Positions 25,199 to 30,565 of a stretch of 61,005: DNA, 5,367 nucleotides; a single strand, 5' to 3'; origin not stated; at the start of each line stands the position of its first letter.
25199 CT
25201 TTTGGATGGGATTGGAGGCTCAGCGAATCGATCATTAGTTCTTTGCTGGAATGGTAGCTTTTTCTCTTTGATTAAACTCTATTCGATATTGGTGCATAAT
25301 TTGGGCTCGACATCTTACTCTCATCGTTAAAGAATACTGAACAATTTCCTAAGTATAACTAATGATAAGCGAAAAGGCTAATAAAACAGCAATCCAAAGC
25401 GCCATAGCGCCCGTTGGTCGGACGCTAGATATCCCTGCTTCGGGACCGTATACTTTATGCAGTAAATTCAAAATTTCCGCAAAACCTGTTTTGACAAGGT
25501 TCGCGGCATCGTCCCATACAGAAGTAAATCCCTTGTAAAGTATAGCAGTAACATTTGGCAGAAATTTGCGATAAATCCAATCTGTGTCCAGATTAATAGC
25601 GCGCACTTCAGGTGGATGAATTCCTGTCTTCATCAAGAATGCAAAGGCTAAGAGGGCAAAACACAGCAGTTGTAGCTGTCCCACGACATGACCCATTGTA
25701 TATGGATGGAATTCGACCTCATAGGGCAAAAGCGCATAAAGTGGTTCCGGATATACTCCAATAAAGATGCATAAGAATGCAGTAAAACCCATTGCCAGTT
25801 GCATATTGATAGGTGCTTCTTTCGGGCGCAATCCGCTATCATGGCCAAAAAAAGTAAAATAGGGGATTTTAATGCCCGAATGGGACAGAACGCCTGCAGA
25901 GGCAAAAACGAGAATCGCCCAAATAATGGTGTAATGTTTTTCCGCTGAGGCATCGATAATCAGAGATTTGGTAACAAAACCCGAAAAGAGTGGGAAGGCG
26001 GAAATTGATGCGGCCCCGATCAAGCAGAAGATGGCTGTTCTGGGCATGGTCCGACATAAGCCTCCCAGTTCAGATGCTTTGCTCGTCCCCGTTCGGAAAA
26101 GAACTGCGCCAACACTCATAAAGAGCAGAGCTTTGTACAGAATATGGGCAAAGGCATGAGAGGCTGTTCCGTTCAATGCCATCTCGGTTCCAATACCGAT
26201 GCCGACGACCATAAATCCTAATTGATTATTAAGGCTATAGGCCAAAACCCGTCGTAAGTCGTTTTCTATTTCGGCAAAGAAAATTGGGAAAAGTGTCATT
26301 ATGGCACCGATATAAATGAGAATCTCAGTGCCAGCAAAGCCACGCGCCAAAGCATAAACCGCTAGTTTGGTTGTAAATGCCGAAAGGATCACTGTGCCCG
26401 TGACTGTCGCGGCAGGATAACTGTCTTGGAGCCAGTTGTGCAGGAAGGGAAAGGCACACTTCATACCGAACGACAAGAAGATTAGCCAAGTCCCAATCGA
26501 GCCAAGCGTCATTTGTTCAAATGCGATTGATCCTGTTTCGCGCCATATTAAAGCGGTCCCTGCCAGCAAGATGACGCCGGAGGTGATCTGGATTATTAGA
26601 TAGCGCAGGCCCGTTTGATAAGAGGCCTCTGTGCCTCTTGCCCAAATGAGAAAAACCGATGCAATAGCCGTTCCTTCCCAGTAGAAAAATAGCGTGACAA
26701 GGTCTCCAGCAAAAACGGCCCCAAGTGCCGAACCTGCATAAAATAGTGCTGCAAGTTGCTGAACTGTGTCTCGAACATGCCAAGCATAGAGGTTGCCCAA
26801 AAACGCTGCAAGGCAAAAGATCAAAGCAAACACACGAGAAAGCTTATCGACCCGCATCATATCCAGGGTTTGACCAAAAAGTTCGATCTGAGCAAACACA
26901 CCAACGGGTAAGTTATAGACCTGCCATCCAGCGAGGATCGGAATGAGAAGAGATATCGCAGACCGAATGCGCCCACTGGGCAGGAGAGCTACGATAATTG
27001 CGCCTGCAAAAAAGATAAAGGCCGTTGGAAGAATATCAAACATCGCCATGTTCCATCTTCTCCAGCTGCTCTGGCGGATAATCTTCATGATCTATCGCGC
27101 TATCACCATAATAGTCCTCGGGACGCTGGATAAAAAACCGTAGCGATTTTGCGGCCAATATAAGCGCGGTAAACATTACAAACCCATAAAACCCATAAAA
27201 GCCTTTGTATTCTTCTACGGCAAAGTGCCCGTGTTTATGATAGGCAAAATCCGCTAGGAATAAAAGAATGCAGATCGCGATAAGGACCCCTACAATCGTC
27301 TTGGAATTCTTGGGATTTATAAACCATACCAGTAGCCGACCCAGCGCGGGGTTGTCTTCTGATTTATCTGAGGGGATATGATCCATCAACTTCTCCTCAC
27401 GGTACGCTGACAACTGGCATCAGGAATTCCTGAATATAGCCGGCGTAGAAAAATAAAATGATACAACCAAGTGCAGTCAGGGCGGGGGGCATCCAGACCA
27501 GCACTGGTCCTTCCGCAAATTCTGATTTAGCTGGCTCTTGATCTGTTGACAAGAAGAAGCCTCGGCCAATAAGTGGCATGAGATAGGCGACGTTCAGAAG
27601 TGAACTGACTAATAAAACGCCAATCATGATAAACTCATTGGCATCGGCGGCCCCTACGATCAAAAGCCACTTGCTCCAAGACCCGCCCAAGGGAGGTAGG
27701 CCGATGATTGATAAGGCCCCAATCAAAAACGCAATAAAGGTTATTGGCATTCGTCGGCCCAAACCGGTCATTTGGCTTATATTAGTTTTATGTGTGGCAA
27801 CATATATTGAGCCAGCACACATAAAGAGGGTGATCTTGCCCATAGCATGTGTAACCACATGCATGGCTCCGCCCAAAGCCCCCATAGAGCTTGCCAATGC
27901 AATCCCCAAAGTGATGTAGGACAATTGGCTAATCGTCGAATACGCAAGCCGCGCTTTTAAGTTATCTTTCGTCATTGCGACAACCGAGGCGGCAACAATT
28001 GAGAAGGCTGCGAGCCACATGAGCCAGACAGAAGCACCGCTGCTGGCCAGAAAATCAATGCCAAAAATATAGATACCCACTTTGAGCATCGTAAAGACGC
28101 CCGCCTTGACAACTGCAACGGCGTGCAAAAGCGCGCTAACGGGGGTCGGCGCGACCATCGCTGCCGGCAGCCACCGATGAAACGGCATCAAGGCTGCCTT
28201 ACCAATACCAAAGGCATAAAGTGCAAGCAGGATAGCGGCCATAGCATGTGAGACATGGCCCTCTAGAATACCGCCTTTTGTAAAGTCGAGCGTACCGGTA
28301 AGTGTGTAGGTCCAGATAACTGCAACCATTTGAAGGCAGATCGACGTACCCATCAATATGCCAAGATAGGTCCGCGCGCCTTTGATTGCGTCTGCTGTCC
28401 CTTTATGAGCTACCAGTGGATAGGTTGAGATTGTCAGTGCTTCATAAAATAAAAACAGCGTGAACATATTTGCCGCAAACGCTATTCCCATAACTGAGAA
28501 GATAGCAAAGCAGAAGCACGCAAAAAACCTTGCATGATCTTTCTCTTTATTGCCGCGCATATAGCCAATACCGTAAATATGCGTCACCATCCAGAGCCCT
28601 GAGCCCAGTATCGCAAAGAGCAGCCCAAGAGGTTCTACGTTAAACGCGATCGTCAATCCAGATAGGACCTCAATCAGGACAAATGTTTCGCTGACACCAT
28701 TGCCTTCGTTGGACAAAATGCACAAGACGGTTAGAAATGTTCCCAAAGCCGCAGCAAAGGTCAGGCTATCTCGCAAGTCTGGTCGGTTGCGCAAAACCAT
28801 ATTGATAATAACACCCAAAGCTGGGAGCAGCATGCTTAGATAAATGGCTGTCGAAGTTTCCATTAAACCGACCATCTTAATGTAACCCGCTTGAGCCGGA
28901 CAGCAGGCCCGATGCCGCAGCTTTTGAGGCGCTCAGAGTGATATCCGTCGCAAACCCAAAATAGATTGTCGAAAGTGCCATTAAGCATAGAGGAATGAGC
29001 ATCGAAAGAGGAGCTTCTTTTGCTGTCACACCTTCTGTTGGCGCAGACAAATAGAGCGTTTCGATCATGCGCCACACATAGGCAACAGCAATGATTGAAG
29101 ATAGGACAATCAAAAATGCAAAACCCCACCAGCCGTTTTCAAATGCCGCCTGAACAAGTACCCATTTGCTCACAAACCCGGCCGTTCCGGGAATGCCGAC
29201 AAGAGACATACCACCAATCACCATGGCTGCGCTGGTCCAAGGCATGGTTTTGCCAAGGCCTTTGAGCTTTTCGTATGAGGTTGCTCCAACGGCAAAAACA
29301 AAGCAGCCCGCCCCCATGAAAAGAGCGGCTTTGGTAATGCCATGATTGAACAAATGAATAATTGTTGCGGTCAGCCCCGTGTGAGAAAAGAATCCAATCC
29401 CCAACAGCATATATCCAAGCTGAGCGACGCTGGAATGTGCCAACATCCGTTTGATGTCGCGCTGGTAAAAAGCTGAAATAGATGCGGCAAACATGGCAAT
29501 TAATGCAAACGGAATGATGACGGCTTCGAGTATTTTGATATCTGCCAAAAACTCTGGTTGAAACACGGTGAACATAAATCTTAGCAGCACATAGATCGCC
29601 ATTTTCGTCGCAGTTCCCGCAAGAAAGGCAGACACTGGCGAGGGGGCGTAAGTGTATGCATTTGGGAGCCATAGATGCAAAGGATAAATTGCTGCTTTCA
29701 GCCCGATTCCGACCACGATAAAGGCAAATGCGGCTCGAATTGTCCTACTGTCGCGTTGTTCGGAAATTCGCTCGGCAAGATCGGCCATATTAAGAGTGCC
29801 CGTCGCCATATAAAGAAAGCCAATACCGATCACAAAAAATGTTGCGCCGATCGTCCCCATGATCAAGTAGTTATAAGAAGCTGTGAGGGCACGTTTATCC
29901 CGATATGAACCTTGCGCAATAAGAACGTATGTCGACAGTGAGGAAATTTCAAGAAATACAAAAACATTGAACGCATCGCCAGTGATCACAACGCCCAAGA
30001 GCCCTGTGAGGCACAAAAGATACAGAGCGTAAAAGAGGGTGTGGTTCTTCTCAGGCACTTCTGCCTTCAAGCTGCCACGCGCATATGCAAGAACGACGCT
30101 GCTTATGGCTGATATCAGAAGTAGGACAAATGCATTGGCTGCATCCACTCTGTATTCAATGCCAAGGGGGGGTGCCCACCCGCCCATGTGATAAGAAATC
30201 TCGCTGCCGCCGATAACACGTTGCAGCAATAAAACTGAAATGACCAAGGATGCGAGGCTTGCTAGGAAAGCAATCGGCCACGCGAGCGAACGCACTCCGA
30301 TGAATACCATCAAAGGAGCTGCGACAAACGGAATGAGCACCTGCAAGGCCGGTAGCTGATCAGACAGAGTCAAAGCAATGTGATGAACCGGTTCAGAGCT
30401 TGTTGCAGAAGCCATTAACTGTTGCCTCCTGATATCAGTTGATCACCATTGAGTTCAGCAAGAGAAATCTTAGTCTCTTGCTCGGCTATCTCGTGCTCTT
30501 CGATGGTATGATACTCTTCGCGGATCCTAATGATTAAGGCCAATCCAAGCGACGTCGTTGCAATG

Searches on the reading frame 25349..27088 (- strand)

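Call 12: search_protein_families(library=pfam, proteins=[window:25349-27088:-])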
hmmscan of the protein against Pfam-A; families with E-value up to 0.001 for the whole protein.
window:25349-27088:- (579 aa): 1 family
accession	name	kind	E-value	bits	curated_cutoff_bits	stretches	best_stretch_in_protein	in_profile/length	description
PF00361.26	Proton_antipo_M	-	2.7e-41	142.1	21.5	1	127-397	1-291/294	NADH:quinone oxidoreductase/Mrp antiporter, TM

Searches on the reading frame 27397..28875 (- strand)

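Call 12: search_protein_families(library=pfam, proteins=[window:27397-28875:-])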
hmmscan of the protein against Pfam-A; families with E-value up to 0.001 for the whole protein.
window:27397-28875:- (492 aa): 2 families
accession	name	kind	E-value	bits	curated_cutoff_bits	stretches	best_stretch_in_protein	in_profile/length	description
PF00361.26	Proton_antipo_M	-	7.8e-52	176.7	21.5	1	134-427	1-293/294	NADH:quinone oxidoreductase/Mrp antiporter, TM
PF00662.26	Proton_antipo_N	-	2.1e-05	24.7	24.5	1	74-118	9-51/51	NADH-Ubiquinone oxidoreductase (complex I), chain 5 N-terminus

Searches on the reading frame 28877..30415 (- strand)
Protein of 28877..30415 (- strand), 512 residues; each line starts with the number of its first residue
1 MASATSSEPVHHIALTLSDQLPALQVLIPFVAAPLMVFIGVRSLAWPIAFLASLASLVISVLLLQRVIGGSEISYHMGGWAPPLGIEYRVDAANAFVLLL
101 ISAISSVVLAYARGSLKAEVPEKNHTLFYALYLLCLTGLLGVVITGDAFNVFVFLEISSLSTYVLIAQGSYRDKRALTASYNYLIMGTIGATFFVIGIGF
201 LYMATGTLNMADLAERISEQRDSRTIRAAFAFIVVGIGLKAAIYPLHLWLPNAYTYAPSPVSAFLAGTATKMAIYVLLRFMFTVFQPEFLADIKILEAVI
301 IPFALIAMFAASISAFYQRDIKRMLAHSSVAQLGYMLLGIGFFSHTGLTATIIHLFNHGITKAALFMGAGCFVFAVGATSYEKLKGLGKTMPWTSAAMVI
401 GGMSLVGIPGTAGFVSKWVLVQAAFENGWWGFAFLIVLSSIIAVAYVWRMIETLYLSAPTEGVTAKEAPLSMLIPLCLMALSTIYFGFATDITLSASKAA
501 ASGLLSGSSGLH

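Call 12: search_protein_families(library=pfam, proteins=[window:28877-30415:-])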
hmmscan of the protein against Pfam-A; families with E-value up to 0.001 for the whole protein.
window:28877-30415:- (512 aa): 2 families
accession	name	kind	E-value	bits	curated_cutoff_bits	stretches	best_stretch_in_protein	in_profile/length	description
PF00361.26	Proton_antipo_M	-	3.4e-67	227.2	21.5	1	147-442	3-293/294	NADH:quinone oxidoreductase/Mrp antiporter, TM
PF10125.14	NADHdeh_related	-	1.3e-07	31.7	27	1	116-240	58-175/218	NADH dehydrogenase I, subunit N related protein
